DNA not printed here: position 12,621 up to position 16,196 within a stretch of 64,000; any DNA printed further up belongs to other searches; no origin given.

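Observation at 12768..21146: Giant 2,792-aa N-terminally anchored FN3/Ig protein with an unassignable ~1,100-aa beta-rich C-terminal region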

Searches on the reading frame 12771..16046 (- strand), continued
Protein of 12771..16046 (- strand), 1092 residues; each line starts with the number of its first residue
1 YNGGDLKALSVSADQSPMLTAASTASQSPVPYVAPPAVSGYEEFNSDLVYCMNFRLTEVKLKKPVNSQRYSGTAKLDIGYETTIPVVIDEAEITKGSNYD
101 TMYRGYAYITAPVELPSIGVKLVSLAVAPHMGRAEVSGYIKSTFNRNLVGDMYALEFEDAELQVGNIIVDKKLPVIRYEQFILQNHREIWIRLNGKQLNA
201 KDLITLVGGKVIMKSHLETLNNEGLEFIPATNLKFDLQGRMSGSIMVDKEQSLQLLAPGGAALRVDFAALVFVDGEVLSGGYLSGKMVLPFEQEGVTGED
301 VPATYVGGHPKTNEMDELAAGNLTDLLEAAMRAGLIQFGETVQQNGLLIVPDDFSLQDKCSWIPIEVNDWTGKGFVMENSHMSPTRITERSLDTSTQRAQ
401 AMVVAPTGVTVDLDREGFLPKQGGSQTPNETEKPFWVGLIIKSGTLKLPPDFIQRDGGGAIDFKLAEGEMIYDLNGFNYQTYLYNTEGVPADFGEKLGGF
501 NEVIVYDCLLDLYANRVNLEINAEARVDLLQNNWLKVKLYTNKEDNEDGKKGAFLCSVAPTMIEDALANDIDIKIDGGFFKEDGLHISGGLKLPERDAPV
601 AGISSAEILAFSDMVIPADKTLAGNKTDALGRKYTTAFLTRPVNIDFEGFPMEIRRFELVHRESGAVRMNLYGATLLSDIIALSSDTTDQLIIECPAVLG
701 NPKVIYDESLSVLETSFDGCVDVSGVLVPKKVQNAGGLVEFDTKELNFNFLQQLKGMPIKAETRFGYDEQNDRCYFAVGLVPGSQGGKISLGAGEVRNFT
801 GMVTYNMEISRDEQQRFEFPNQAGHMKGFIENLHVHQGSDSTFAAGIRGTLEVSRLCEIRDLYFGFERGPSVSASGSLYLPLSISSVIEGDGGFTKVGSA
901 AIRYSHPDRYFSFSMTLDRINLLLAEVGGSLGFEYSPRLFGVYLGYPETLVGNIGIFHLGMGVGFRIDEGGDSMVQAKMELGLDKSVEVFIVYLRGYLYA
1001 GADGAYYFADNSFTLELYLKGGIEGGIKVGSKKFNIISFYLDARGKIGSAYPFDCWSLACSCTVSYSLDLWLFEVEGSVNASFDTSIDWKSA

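Call 57: search_protein_families(library=pfam, proteins=[P0084, P0092, P0123], max_evalue=0.01)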
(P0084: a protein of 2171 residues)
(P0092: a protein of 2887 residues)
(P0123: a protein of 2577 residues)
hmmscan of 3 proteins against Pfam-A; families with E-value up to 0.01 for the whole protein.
P0084 (2171 aa): 1 family
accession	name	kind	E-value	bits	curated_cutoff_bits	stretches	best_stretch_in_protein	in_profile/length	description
PF00041.27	fn3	-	1.6e-07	31.9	25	0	162-249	13-77/84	Fibronectin type III domain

P0092 (2887 aa): 10 families
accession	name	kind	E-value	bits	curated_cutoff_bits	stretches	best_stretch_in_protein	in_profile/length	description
PF00041.27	fn3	-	1.7e-67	224.1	25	6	250-335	2-83/84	Fibronectin type III domain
PF16656.11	Pur_ac_phosph_N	-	1.8e-26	93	30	5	50-119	6-83/93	Purple acid Phosphatase, N-terminal domain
PF25059.1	FN3_DSCAM-DSCAML_C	-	1.1e-22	80.5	39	3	174-241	21-87/89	DSCAM/DSCAML C-terminal Fn3-like domain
PF10179.15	NDNF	-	2e-13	51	27.3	0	192-236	81-125/127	Neuron-derived neurotrophic factor, first Fn(III) domain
PF24489.1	Ig_J_second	-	2.8e-12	47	27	1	377-438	30-95/105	Tip attachment protein J second Ig-like domain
PF09294.16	Interfer-bind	-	3.3e-06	27.7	21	0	440-533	1-92/104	Interferon-alpha/beta receptor, fibronectin type III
PF16794.11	fn3_4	-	8.9e-06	26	27.1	0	450-533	10-95/103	Fibronectin-III type domain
PF16893.11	fn3_2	-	4.2e-05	24.1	27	1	44-131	3-88/89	Fibronectin type III domain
PF25300.1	Fn3_Dep-1_3rd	-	0.00044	20.5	26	0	49-116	2-71/85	Dep-1 third Fn3-like domain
PF01108.23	Tissue_fac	-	0.0098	16.2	27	0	149-225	24-104/107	Tissue factor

P0123 (2577 aa): 2 families
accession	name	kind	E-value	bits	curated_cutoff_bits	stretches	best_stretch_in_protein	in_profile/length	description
PF00041.27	fn3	-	9.4e-16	58.2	25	1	1329-1402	6-79/84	Fibronectin type III domain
PF25059.1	FN3_DSCAM-DSCAML_C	-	0.0023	18.7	39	0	1343-1412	13-83/89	DSCAM/DSCAML C-terminal Fn3-like domain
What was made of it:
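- Canonical Pfam fn3 occurs in distant members (P0092 E 1.7e-67; call 57).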

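Call 61: find_encoding_contigs(protein=P0092, flank=10000, max_places=2)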
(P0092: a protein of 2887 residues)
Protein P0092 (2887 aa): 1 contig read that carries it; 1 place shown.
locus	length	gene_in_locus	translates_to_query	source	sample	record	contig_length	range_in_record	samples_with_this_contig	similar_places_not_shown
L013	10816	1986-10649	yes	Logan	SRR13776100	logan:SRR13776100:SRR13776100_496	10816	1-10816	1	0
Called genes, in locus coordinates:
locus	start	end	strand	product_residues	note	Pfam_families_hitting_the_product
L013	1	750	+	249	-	?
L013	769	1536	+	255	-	PF00795:CN_hydrolase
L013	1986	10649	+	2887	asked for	PF00041:fn3, PF09294:Interfer-bind (faint), PF10179:NDNF (faint), PF16656:Pur_ac_phosph_N (weak), PF16794:fn3_4 (faint), PF23376:Fn3_VIN3 (faint), PF24489:Ig_J_second (faint), PF00041:fn3, +2 more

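Call 66: fold_search(model_id=the predicted structure, library=viral)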
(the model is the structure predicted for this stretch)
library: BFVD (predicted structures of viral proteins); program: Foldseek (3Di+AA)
matches with E <= 10: 372; with E <= 0.001: 2
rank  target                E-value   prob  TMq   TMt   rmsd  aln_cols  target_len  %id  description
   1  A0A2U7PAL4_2          4.6e-04  0.51  0.07  0.07  31.0       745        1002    6  (no name in the UniProt tables at hand)
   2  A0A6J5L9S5            8.8e-04  0.18  0.08  0.09  27.2      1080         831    8  Repeat domain in Vibrio, Colwellia, Bradyrhizobium and Shewanella [uncultured Caudovirales phage]
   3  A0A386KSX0            1.4e-03  0.82  0.10  0.11  25.8       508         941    9  Host specificity protein J [Caulobacter phage Kronos]
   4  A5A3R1                2.8e-03  0.20  0.07  0.06  36.8       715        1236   10  (no name in the UniProt tables at hand)
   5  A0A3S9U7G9            6.1e-03  0.15  0.05  0.05  26.2       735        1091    8  (no name in the UniProt tables at hand)
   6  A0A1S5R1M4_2          1.8e-02  0.16  0.10  0.12  39.2      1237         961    7  Putative tail fiber protein [Pseudomonas phage phiPMW]
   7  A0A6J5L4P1            2.1e-02  0.23  0.06  0.13  23.6       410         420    8  OmpC Outer membrane protein (Porin) [uncultured Caudovirales phage]
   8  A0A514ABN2            2.4e-02  0.97  0.08  0.34  11.4       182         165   10  (no name in the UniProt tables at hand)
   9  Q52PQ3                3.4e-02  0.04  0.05  0.05  38.3       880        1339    9  Possible phage tail protein [Xanthomonas phage Xp15]
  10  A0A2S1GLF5            4.2e-02  0.07  0.05  0.05  37.7       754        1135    8  (no name in the UniProt tables at hand)
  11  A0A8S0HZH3            4.2e-02  0.02  0.06  0.05  39.5      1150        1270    8  (no name in the UniProt tables at hand)
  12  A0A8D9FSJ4            4.4e-02  0.08  0.05  0.07  27.4       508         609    9  Uncharacterized protein [uncultured marine phage]
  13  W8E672                4.4e-02  0.07  0.05  0.08  26.4       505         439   10  Hemagglutinin-neuraminidase (Fragment) [Avian paramyxovirus 1]
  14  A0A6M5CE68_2          5.6e-02  0.02  0.05  0.06  57.6      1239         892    7  (no name in the UniProt tables at hand)
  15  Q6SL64                6.7e-02  0.94  0.07  0.39   8.5       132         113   12  Cyanophage outer membrane protein-like beta-barrel domain-containing protein [uncultured cyanophage]
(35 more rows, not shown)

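Call 70: find_related_loci(query=A3, collection=metagenome_contigs, flank=10000)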
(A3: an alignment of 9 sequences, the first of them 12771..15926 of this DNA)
Query A3 (1052 aa) in metagenome_contigs; peptide patterns used: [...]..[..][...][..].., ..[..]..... (x = any residue, [..] = any of these).
315 stretches matched a pattern; 42 encode a relative of the query (tblastn E <= 1e-3); 42 distinct loci.
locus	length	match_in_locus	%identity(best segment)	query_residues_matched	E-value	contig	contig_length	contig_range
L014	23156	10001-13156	82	3-1049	0e+0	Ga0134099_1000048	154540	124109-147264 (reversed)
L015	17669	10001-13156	57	9-1047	0e+0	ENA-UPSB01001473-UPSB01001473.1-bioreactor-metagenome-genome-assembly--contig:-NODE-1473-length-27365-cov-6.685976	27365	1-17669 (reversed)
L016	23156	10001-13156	82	3-1049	0e+0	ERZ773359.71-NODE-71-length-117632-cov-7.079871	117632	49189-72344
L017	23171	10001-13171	58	7-1047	0e+0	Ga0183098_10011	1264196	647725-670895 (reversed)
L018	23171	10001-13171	58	7-1047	0e+0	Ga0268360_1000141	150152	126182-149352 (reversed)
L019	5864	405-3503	56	30-1047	0e+0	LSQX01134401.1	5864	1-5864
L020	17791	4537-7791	54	2-1047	0e+0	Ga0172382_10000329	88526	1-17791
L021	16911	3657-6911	54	2-1047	0e+0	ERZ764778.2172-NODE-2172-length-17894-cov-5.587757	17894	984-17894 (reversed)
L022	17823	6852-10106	54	2-1047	0e+0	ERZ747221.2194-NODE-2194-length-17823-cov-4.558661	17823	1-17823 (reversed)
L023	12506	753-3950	51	2-1049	0e+0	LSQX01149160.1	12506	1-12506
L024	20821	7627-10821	51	2-1047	0e+0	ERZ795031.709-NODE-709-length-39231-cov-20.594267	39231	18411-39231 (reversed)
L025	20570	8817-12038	51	3-1047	0e+0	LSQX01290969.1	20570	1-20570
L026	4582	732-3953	51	3-1047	0e+0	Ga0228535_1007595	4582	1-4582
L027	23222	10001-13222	51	3-1047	0e+0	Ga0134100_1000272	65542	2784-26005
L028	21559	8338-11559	51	3-1047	0e+0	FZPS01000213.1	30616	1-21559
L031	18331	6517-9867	44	3-1047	0e+0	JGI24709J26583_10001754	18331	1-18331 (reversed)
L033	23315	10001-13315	44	14-1047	0e+0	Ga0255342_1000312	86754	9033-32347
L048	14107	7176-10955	43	7-1047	1e-170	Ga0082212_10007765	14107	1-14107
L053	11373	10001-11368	49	2-445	1e-129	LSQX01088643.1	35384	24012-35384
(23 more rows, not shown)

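Call 90: find_related_loci(query=A3, collection=viral_contigs, flank=5000)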
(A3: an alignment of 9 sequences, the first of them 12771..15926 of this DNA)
Query A3 (1052 aa) in viral_contigs; peptide patterns used: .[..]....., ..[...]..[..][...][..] (x = any residue, [..] = any of these).
128 stretches matched a pattern, but none encodes a relative of the query by tblastn (E <= 1e-3).

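Call 95: search_protein_families(library=pfam, proteins=[L033:2009-5125:-, L031:533-1285:+, L031:1-528:+, L048:11360-13825:+, L022:186-1196:-, L053:3332-4435:-], max_evalue=0.0001)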
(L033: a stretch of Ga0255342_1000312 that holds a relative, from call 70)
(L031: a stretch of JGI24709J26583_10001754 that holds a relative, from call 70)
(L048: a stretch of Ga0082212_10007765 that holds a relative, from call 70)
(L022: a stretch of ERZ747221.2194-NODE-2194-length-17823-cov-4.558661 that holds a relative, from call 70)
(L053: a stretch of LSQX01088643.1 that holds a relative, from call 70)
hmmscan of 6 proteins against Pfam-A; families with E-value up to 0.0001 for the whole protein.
L033:2009-5125:- (1039 aa): 3 families
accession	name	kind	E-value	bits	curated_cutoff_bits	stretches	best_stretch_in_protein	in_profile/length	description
PF00563.25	EAL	-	1e-67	228.4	31.3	1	796-1026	7-236/236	EAL domain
PF00990.26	GGDEF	-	1e-27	97.3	23.8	1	614-770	1-159/161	Diguanylate cyclase, GGDEF domain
PF16927.11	HisKA_7TM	-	1.7e-09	38.3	28.6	1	21-206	4-186/224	N-terminal 7TM region of histidine kinase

L031:533-1285:+ (251 aa): 1 family
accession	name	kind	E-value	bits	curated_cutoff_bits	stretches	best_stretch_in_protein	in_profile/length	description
PF00563.25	EAL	-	3.8e-68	229.8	31.3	1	2-230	9-236/236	EAL domain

L031:1-528:+ (175 aa): 1 family
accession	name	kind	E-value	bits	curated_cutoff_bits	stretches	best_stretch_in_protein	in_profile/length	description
PF00990.26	GGDEF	-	5e-16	59.3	23.8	1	3-149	18-157/161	Diguanylate cyclase, GGDEF domain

L048:11360-13825:+ (822 aa): 8 families
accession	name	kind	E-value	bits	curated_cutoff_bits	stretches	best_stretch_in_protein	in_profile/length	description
PF13424.12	TPR_12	-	3.9e-18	65.8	30.1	1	398-467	3-69/77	Tetratricopeptide repeat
PF00196.25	GerE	-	2.7e-17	62.6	23.5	1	759-809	3-53/57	Bacterial regulatory proteins, luxR family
PF13374.12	TPR_10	-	5.9e-13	48.8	27.5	0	402-435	6-39/42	Tetratricopeptide repeat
PF13181.12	TPR_8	-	1.4e-09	37.7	25.7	0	398-428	1-31/34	Tetratricopeptide repeat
PF07719.23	TPR_2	-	1.1e-08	35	27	0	398-427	1-30/34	Tetratricopeptide repeat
PF00515.34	TPR_1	-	1.4e-08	34.6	27.8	0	399-427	2-30/34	Tetratricopeptide repeat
PF13176.12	TPR_7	-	1.9e-05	24.9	27.9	0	633-659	2-27/36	Tetratricopeptide repeat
PF24885.1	TPR_NPHP3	-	5.6e-05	23.1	100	0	372-467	69-165/239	Nephrocystin-3 TPR domain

L022:186-1196:- (337 aa): 5 families
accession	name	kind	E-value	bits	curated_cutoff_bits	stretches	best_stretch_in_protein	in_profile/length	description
PF12833.13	HTH_18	-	3.6e-23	82.1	33.6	1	241-319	2-80/80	Helix-turn-helix domain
PF00165.29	HTH_AraC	-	5.9e-14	52.2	26.6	1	281-318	6-42/42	Bacterial regulatory helix-turn-helix proteins, AraC family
PF02311.25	AraC_binding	-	2.9e-08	34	21.1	1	72-140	18-88/135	AraC-like ligand binding domain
PF07883.17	Cupin_2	-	8.6e-06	25.8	27.2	1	71-115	12-56/70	Cupin domain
PF12852.13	Cupin_6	-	3.7e-05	24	26.7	1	76-119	34-78/183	Cupin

L053:3332-4435:- (368 aa): 5 families
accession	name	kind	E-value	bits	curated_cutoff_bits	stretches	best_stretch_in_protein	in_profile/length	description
PF12833.13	HTH_18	-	3.2e-23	82.2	33.6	1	272-350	2-80/80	Helix-turn-helix domain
PF00165.29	HTH_AraC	-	8e-14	51.8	26.6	1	312-349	6-42/42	Bacterial regulatory helix-turn-helix proteins, AraC family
PF02311.25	AraC_binding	-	2e-08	34.5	21.1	1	102-169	17-86/135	AraC-like ligand binding domain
PF07883.17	Cupin_2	-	2.3e-06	27.7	27.2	1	100-154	10-66/70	Cupin domain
PF12852.13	Cupin_6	-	7e-06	26.4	26.7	1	101-151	28-79/183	Cupin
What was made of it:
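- Closest known: RTX/LapA-type giant adhesins of Gram-negative bacteria. Same: Often tied to c-di-GMP signalling; here GGDEF-EAL genes lie upstream in three lineages (call 95).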

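Call 104: search_dna_similar(query=window:12771-15926:-, collection=plasmids, mode=protein, max_rows=5)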
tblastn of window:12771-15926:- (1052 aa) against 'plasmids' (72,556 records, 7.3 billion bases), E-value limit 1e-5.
No match.
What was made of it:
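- Tried and rejected: Scans of IMG/VR viral contigs and of PLSDB plasmids: no relative (calls 90, 104), so no phage or plasmid origin is evident.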
